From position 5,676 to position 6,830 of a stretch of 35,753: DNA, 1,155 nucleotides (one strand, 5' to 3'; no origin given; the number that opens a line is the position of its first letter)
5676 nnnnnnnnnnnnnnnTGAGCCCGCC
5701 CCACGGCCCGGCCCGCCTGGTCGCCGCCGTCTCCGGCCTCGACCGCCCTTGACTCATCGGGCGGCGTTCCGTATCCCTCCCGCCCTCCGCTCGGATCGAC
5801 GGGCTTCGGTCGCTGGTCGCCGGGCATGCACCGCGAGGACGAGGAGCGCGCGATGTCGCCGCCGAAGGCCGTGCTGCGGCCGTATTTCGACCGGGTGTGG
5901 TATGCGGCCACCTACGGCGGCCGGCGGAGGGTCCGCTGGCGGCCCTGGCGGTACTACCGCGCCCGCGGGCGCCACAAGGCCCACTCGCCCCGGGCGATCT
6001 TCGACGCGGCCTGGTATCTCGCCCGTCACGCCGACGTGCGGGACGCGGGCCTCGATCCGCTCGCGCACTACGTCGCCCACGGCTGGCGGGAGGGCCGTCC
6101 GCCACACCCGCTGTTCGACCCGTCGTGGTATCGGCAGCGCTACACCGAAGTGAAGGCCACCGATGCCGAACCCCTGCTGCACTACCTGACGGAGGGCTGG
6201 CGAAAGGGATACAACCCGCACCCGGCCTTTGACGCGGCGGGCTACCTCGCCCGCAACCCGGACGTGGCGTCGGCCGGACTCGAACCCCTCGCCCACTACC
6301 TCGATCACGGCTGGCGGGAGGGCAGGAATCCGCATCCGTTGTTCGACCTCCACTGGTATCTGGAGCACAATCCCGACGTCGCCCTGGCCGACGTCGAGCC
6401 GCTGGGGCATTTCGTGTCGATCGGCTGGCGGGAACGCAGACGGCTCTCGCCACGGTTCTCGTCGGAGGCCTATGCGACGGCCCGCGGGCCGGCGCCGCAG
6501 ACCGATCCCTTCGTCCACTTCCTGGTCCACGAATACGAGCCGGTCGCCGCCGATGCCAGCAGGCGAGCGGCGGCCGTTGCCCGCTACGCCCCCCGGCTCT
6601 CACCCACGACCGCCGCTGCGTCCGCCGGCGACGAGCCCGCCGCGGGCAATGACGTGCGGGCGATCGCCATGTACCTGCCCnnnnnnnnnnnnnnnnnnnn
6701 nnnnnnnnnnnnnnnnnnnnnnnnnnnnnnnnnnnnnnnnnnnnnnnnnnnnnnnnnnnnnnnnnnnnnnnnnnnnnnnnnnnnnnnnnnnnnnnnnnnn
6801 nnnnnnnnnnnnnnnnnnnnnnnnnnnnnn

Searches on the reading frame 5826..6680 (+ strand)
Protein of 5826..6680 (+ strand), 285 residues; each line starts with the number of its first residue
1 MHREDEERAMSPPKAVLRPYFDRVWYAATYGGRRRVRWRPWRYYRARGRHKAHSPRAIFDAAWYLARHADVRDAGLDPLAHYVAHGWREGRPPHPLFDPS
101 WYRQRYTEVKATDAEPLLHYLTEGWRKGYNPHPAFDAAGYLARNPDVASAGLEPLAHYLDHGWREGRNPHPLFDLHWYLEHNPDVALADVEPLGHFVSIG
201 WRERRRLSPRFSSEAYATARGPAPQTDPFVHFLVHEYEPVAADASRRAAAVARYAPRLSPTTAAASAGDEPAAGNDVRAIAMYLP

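Call 43: search_protein_families(library=pfam, proteins=[window:5826-6680:+], max_evalue=0.01)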
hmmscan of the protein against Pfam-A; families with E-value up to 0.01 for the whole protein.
window:5826-6680:+ (285 aa): 0 families
